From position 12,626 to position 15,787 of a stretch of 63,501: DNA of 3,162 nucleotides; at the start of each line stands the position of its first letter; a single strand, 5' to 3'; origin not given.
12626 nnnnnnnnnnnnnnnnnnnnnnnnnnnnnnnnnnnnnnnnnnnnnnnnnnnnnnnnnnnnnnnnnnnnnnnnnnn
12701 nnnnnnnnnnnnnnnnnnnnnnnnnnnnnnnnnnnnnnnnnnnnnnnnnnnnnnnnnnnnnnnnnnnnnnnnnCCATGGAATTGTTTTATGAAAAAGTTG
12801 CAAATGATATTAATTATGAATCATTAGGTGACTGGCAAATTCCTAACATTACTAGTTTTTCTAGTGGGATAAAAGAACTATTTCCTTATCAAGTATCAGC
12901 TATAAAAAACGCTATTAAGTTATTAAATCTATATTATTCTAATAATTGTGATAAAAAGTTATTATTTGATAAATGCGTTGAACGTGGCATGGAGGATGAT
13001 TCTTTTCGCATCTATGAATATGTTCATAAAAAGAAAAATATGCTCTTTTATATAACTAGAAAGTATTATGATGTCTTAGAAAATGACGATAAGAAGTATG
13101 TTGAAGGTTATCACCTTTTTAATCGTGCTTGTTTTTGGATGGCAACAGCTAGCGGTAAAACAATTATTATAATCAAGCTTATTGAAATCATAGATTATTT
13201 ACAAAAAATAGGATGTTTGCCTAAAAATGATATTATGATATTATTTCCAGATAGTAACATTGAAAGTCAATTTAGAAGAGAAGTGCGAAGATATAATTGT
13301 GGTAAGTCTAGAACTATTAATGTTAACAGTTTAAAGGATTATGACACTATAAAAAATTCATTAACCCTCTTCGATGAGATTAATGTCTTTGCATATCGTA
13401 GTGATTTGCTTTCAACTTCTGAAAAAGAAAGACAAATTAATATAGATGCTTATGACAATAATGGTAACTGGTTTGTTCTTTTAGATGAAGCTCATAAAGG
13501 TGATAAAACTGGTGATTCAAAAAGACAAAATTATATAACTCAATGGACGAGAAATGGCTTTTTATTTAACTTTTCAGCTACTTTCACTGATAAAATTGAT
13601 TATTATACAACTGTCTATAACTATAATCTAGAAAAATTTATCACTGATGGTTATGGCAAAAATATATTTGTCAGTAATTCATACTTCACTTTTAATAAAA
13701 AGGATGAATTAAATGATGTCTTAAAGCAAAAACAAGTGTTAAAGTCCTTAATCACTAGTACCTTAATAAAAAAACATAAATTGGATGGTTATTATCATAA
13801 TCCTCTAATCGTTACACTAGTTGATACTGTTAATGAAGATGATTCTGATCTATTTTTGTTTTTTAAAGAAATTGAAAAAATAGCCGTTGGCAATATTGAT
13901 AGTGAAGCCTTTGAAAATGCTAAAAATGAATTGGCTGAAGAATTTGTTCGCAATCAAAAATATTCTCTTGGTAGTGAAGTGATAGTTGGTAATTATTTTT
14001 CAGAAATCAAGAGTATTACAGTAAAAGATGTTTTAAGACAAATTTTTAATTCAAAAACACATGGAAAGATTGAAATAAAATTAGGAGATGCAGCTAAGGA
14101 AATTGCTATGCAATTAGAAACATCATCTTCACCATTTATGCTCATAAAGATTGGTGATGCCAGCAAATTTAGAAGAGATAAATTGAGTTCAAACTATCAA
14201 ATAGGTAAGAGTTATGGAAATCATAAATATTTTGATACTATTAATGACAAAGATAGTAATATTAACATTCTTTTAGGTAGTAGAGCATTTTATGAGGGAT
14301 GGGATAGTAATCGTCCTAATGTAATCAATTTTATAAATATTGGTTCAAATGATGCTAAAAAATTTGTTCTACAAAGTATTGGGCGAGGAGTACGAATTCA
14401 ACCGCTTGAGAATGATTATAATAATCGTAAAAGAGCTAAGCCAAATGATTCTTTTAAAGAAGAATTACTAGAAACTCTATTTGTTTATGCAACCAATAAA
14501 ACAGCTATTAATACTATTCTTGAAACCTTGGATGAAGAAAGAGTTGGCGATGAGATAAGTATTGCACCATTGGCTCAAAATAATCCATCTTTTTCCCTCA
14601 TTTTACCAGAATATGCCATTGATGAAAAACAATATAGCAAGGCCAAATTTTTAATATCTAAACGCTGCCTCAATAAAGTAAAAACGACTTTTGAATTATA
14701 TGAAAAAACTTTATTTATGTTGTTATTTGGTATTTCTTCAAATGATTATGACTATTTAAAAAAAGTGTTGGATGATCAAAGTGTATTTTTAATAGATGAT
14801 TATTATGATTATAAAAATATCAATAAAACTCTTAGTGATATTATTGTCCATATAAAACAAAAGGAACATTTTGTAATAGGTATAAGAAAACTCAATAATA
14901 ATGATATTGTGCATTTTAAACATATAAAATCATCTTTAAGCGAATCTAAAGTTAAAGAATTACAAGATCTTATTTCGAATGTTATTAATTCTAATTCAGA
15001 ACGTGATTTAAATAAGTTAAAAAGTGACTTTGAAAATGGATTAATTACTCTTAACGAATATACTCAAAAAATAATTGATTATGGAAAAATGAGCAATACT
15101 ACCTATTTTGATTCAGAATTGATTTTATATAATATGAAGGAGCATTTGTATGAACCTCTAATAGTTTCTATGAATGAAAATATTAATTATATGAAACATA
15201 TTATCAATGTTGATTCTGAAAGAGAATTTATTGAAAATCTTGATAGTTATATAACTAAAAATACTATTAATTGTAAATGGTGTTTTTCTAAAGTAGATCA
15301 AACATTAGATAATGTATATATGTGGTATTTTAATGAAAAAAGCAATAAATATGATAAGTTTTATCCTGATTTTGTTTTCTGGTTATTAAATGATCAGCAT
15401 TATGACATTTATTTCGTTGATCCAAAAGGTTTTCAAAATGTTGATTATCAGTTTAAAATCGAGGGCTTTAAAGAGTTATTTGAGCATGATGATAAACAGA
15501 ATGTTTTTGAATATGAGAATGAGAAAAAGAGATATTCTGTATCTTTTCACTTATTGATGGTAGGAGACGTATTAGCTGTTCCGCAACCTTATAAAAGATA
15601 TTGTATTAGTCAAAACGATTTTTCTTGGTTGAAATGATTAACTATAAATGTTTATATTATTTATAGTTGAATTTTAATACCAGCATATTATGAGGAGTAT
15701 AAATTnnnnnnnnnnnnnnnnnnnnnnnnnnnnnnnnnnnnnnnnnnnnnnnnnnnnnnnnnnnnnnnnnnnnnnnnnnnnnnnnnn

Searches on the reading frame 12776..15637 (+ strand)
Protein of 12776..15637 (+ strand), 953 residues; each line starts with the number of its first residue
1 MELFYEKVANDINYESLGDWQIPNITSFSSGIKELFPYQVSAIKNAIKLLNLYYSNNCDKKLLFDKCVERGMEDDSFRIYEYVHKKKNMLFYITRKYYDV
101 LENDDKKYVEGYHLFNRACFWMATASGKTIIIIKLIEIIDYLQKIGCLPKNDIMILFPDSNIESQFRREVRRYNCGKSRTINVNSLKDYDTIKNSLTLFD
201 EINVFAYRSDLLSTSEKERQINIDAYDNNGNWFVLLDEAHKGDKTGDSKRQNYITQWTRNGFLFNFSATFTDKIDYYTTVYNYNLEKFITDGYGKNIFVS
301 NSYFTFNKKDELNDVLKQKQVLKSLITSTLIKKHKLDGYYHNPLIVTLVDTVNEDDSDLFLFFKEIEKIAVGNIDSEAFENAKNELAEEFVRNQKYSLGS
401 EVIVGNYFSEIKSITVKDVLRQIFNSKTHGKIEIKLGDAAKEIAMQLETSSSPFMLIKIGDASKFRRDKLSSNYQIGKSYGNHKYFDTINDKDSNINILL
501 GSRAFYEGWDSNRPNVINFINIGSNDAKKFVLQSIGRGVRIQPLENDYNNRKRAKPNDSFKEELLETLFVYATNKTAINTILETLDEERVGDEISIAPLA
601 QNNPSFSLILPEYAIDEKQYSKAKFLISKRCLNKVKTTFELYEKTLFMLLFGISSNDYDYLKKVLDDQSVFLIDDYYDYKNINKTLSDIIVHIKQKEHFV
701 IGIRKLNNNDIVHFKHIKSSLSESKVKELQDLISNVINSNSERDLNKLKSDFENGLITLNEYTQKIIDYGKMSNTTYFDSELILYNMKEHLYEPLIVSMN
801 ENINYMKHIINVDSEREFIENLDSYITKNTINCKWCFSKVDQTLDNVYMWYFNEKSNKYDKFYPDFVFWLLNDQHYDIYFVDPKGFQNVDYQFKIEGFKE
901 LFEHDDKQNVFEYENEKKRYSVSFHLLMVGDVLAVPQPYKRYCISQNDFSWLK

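Call 3: search_protein_families(library=pfam, proteins=[window:12776-15637:+], max_evalue=0.1)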
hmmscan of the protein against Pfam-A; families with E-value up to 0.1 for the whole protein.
window:12776-15637:+ (953 aa): 3 families
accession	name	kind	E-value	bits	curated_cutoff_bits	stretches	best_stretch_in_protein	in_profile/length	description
PF04851.21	ResIII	-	5.5e-12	46.3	22.5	1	33-271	2-163/164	Type III restriction enzyme, res subunit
PF18766.7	SWI2_SNF2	-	3.8e-06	27.2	26.7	1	118-276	21-161/221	SWI2/SNF2 ATPase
PF00270.35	DEAD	-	0.00089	19.5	26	1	122-274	21-164/167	DEAD/DEAH box helicase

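Call 4: search_protein_families(library=padloc, proteins=[window:12776-15637:+], max_evalue=0.1)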
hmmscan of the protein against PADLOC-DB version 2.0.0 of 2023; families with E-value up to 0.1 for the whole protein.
window:12776-15637:+ (953 aa): 1 family
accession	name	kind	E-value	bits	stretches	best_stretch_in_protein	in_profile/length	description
PDLC03654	REase_III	-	7.6e-33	111.3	3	279-591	382-696/1154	Type III restriction enzyme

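Call 5: search_protein_families(library=ncbifam, proteins=[window:12776-15637:+], max_evalue=0.1)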
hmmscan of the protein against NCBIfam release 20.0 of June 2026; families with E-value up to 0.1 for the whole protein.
window:12776-15637:+ (953 aa): 0 families

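Call 11: find_related_loci(query=window:12776-15637:+, collection=genome_contigs, flank=8000)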
Query window:12776-15637:+ (953 aa) in genome_contigs; peptide patterns used: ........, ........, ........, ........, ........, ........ (x = any residue, [..] = any of these).
125 stretches matched a pattern; 23 encode a relative of the query (tblastn E <= 1e-3); 23 distinct loci.
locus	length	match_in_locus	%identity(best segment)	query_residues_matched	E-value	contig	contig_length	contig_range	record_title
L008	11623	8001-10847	72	1-953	0e+0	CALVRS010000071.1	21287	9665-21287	MAG: uncultured Bacilli bacterium isolate E0_DP__bin178 genome assembly, contig: E0_DP__k127_4095778, whole genome shotg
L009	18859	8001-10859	61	1-953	0e+0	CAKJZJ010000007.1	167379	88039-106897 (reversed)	Clostridiales bacterium isolate MAG-R023 genome assembly, contig: k141_187760, whole genome shotgun sequence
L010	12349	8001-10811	37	1-913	3e-169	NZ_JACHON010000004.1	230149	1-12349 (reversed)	Gracilibacillus halotolerans strain DSM 11805 Ga0373195_04, whole genome shotgun sequence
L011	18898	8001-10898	38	1-942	8e-168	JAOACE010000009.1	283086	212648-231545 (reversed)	MAG: Leptospiraceae bacterium isolate SKW199 k141_810863, whole genome shotgun sequence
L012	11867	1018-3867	37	18-942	3e-166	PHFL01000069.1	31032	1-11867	MAG: Candidatus Thermochlorobacter aerophilum isolate OS 1113211797703, whole genome shotgun sequence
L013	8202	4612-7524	38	3-942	2e-161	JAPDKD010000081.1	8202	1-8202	MAG: archaeon isolate S6B1_HD70 c_000000001926, whole genome shotgun sequence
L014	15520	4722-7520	38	1-903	4e-161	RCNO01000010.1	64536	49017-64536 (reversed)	MAG: Bacteroidetes/Chlorobi group bacterium MS-B_bin-24 MS_under00018, whole genome shotgun sequence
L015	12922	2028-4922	38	1-942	2e-159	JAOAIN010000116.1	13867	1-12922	MAG: Candidatus Goldiibacteriota bacterium isolate SKW91 k141_278398, whole genome shotgun sequence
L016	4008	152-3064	37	2-950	4e-162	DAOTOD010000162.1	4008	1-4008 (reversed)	MAG TPA_asm: Bacteroidales bacterium isolate AMR_MDS_2878 NODE_18082_length_4008_cov_5.402479, whole genome shotgun sequ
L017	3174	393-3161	38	2-885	1e-163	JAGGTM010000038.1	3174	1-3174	MAG: bacterium isolate AUK048 PB_MBMC_002_c_000000000059, whole genome shotgun sequence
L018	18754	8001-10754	38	19-903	9e-155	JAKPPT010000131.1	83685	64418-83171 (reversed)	MAG: Spirochaetota bacterium isolate JPNA_maxbin.144 k141_1485896, whole genome shotgun sequence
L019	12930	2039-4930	35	3-942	4e-142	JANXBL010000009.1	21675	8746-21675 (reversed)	MAG: Patescibacteria group bacterium isolate SKYB30 NODE_9_length_21675_cov_3.655755, whole genome shotgun sequence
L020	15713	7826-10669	37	2-904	3e-147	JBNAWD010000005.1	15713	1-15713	MAG: Minisyncoccia bacterium isolate Kamch4342-D-MF-055 bin11.fa-5, whole genome shotgun sequence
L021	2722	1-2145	39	212-902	3e-137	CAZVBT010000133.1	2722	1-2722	MAG TPA_asm: uncultured Melioribacter sp. isolate binchicken_co23_43 genome assembly, contig: k141_752770, whole genome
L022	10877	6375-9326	40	3-942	0e+0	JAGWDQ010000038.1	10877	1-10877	MAG: Candidatus Altarchaeum sp. isolate HURL_140 BJP_V-140m-2014_1634_length_10877_cov_2160.26, whole genome shotgun seq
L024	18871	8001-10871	39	18-942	2e-165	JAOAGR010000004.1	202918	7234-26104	MAG: Candidatus Dojkabacteria bacterium isolate SKW36 k141_1432765, whole genome shotgun sequence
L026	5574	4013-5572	42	1-515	1e-103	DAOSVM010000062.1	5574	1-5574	MAG TPA_asm: Ignavibacteriales bacterium isolate AMR_MDS_2163 NODE_6603_length_5574_cov_6.263635, whole genome shotgun s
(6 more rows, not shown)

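Call 16: search_protein_families(library=pfam, proteins=[L008:1018-1389:+, L008:1396-1806:+, L008:1866-3134:+, L008:3379-5361:+, L008:11234-11602:+, L009:2026-2982:-, L009:3364-4989:+, L009:4990-5373:-, L009:11033-12175:-, L009:12181-13590:-], max_evalue=0.001)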
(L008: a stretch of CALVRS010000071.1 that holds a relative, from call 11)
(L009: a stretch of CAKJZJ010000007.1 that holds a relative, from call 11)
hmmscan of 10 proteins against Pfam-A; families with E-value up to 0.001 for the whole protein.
L008:1018-1389:+ (123 aa): 6 families
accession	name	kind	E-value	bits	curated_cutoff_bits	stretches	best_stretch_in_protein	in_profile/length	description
PF12844.13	HTH_19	-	5.4e-15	55.5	30.2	1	4-62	1-59/64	Helix-turn-helix domain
PF01381.28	HTH_3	-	4e-14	52.8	23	1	7-61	1-55/55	Helix-turn-helix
PF13560.12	HTH_31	-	8e-12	45.7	27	1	4-60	3-60/64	Helix-turn-helix domain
PF13443.12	HTH_26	-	1.1e-06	29.2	22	1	6-64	1-60/63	Cro/C1-type HTH DNA-binding domain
PF13412.12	HTH_24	-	2.2e-05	24.4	21.9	0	8-32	10-34/48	Winged helix-turn-helix DNA-binding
PF15731.11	MqsA_antitoxin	-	0.00055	20.5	30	0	4-55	71-121/131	Antitoxin component of bacterial toxin-antitoxin system, MqsA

L008:1396-1806:+ (136 aa): 6 families
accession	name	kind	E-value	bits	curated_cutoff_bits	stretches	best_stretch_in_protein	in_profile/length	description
PF01381.28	HTH_3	-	4.5e-18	65.5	23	1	25-79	1-55/55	Helix-turn-helix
PF13560.12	HTH_31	-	5.7e-09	36.6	27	1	21-78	2-60/64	Helix-turn-helix domain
PF12844.13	HTH_19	-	4e-07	30.3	30.2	1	24-80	3-59/64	Helix-turn-helix domain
PF07022.19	Phage_CI_repr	-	9.8e-05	23.1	22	1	35-83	14-61/65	Bacteriophage CI repressor helix-turn-helix domain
PF13443.12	HTH_26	-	0.00013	22.6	22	1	25-79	2-57/63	Cro/C1-type HTH DNA-binding domain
PF15731.11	MqsA_antitoxin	-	0.00051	20.6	30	1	21-79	70-127/131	Antitoxin component of bacterial toxin-antitoxin system, MqsA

L008:1866-3134:+ (422 aa): 4 families
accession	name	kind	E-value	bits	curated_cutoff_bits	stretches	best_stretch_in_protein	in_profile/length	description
PF00591.27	Glycos_transf_3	-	4.3e-41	141.7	27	1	75-303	3-253/253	Glycosyl transferase family, a/b domain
PF07831.19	PYNP_C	-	2.2e-20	72.5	27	1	336-395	1-60/75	Pyrimidine nucleoside phosphorylase C-terminal domain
PF02885.22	Glycos_trans_3N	-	2.3e-13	50.1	26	1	5-65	2-62/63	Glycosyl transferase family, helical bundle domain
PF10011.15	DUF2254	-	1.1e-05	24.8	28.8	1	312-411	180-267/368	Predicted membrane protein (DUF2254)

L008:3379-5361:+ (660 aa): 7 families
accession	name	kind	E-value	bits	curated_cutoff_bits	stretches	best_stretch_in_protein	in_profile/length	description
PF00270.35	DEAD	-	1.5e-24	87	26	1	248-406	1-163/167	DEAD/DEAH box helicase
PF00271.37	Helicase_C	-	1.5e-23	83.6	23.5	1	447-560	9-109/110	Helicase conserved C-terminal domain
PF04851.21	ResIII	-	1.8e-13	51.2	22.5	1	245-402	2-162/164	Type III restriction enzyme, res subunit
PF19833.4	RecG_dom3_C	-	7.3e-11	42.4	26.8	1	583-653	1-73/87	ATP-dependent DNA helicase RecG, domain 3, C-terminal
PF17191.10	RecG_wedge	-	8.6e-07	29.1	23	1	6-158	5-160/162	RecG wedge domain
PF22590.2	Cas3-like_C_2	-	1.8e-06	28.6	27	1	490-560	30-104/106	CRISPR-associated nuclease/helicase Cas3, C-terminal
PF16203.11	ERCC3_RAD25_C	-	3e-06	27.1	27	1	431-546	25-136/248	ERCC3/RAD25/XPB C-terminal helicase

L008:11234-11602:+ (122 aa): 1 family
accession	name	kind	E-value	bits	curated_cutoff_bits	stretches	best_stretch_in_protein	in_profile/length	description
PF03483.22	B3_4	-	4.7e-12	46.3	29.3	1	6-91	44-129/174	B3/4 domain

L009:2026-2982:- (318 aa): 1 family
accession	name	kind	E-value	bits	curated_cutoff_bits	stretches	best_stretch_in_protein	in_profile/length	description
PF16162.10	KwaB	-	9.8e-06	26.1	26.3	1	126-237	3-117/186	Kiwa protein KwaB-like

L009:3364-4989:+ (541 aa): 0 families

L009:4990-5373:- (127 aa): 1 family
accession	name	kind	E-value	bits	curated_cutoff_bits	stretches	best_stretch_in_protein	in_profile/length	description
PF19854.4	DUF6329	-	0.00046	20.3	26.8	1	94-108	17-31/39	Family of unknown function (DUF6329)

L009:11033-12175:- (380 aa): 0 families

L009:12181-13590:- (469 aa): 0 families

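Call 35: search_protein_families(library=phrogs, proteins=[window:12776-15637:+], max_evalue=0.01)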
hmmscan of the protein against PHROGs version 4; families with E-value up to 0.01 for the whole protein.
window:12776-15637:+ (953 aa): 0 families

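Call 56: search_solved_structures(query=window:12776-15637:+, max_evalue=0.01)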
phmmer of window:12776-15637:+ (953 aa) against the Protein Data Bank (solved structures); distinct sequences matched with E-value up to 0.01: 0.

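Call 62: search_protein_families(library=pfam, proteins=[L011:5149-6306:+, L011:6366-7484:+, L011:7481-7987:+, L013:3325-3891:+, L013:3919-4593:+, L014:715-1524:+, L014:1511-4699:+, L018:2339-5017:+, L024:6964-7950:+, L026:871-2181:+], max_evalue=0.001)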
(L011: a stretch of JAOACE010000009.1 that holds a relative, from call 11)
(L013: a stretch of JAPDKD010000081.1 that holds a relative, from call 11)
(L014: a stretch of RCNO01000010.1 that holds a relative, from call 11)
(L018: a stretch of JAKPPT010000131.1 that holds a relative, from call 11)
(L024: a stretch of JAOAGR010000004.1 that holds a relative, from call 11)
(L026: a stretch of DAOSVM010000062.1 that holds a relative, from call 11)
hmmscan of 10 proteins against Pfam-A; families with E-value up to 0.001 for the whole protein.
L011:5149-6306:+ (385 aa): 2 families
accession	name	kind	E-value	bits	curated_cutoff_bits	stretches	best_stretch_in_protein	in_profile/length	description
PF04326.19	SLFN_AlbA_2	-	1.8e-23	83.7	25.3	1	14-124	1-116/118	Schlafen, AlbA_2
PF13749.12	HATPase_c_4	-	6.4e-19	68.2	26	1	294-379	2-88/89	Putative ATP-dependent DNA helicase recG C-terminal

L011:6366-7484:+ (372 aa): 1 family
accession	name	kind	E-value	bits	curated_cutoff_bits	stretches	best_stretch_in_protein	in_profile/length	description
PF06114.19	Peptidase_M78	-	5.7e-15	55.7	22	1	195-290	23-122/123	IrrE N-terminal-like domain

L011:7481-7987:+ (168 aa): 1 family
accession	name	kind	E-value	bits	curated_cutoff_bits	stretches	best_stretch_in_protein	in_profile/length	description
PF14367.12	DUF4411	-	3e-46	157.5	23.5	1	5-168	1-159/159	Domain of unknown function (DUF4411)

L013:3325-3891:+ (188 aa): 0 families

L013:3919-4593:+ (224 aa): 0 families

L014:715-1524:+ (269 aa): 0 families

L014:1511-4699:+ (1062 aa): 4 families
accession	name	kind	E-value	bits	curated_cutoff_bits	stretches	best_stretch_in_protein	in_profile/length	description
PF00270.35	DEAD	-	6.3e-21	75.3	26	1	311-467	13-157/167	DEAD/DEAH box helicase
PF04851.21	ResIII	-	1.2e-09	38.7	22.5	1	298-446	8-142/164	Type III restriction enzyme, res subunit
PF00271.37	Helicase_C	-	2.5e-06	28.1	23.5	1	629-703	41-110/110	Helicase conserved C-terminal domain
PF00176.29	SNF2-rel_dom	-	0.00076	19.1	24.9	0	380-448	91-147/290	SNF2-related domain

L018:2339-5017:+ (892 aa): 3 families
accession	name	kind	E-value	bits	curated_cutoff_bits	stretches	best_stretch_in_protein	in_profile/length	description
PF13304.12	AAA_21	-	2.7e-09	38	27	1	736-834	179-302/304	AAA domain, putative AbiEii toxin, Type IV TA system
PF13476.12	AAA_23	-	6.4e-09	37.2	27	1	282-507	2-198/201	AAA domain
PF02463.25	SMC_N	-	5.2e-08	33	40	1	288-341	12-64/220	RecF/RecN/SMC N terminal domain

L024:6964-7950:+ (328 aa): 2 families
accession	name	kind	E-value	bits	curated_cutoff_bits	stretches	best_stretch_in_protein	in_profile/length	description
PF13310.11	Virulence_RhuM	-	1e-19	71.3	33.7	1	76-134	17-75/252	Virulence protein RhuM family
PF02661.23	Fic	-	4.2e-14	53.6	24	1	202-280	7-93/93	Fic/DOC family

L026:871-2181:+ (436 aa): 3 families
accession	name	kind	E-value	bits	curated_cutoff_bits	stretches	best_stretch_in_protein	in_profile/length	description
PF01555.25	N6_N4_Mtase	-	3.8e-48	164.8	26.7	1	28-259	1-221/221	DNA methylase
PF00565.23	SNase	-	9.8e-06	26.4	21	1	360-416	23-77/107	Staphylococcal nuclease homologue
PF20602.3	pAdhesive_8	-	0.00024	21.2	27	0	248-314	56-122/140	Putative adhesive domain (group 8)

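Call 73: search_dna_similar(query=window:12776-15637:+, collection=plasmids, mode=protein, max_rows=10)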
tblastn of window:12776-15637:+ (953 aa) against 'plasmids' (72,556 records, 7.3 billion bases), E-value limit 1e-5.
Records with a match: 28; places in all: 29; records where one place covers at least 80% of the query: 2.
Best place of each record, by identity: <60% 28.
By first word of the organism name: Klebsiella 10; Athalassotoga 2; Priestia 2; Escherichia 2; Rhodothermus 1; Natronosalvus 1; Haloarcula 1; Haloprofundus 1; Haloplanus 1; Blastomonas 1; and 6 more.
By predicted mobility (MOB-suite, as given by PLSDB): conjugative 13; non-mobilizable 12; mobilizable 3.
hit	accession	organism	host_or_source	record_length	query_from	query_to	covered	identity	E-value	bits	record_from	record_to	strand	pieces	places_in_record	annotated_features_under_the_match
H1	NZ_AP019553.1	Athalassotoga saccharophila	-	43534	1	942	99%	38.7%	2e-117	534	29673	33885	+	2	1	restriction endonuclease subunit R | IS256 family transposase | DEAD/DEAH box helicase family protein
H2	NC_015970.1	Rhodothermus marinus SG0.5JP17-172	-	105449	8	951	99%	33.9%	6e-147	490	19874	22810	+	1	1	DEAD/DEAH box helicase family protein | GIY-YIG nuclease family protein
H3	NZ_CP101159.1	Natronosalvus amylolyticus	cell culture,sediment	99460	117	593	50%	26.2%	6e-24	117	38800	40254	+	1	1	DEAD/DEAH box helicase family protein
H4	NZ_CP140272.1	Priestia megaterium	Single cell,ginseng rhizosphere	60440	115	588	50%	24.9%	2e-15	90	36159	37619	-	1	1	DEAD/DEAH box helicase family protein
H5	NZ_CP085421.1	Priestia megaterium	single cell,soil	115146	115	588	50%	24.9%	2e-15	89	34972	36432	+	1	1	DEAD/DEAH box helicase family protein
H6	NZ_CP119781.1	Haloarcula litorea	cell culture,sediment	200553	115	593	50%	23.9%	2e-20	105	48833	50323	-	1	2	DEAD/DEAH box helicase family protein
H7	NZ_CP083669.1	Haloprofundus halobius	cell culture,salt lake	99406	115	590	50%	23.6%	8e-20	103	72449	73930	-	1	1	DEAD/DEAH box helicase family protein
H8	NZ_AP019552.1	Athalassotoga saccharophila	-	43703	117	542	45%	26.3%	4e-16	92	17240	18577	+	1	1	DEAD/DEAH box helicase family protein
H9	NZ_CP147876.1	Haloplanus sp. GX21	cell culture,marine solar saltern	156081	115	593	50%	23.3%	7e-19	100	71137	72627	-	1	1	DEAD/DEAH box helicase family protein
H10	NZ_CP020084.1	Blastomonas fulva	Cell culture,microcystis culture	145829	146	605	48%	24.2%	2e-19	102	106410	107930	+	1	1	DEAD/DEAH box helicase family protein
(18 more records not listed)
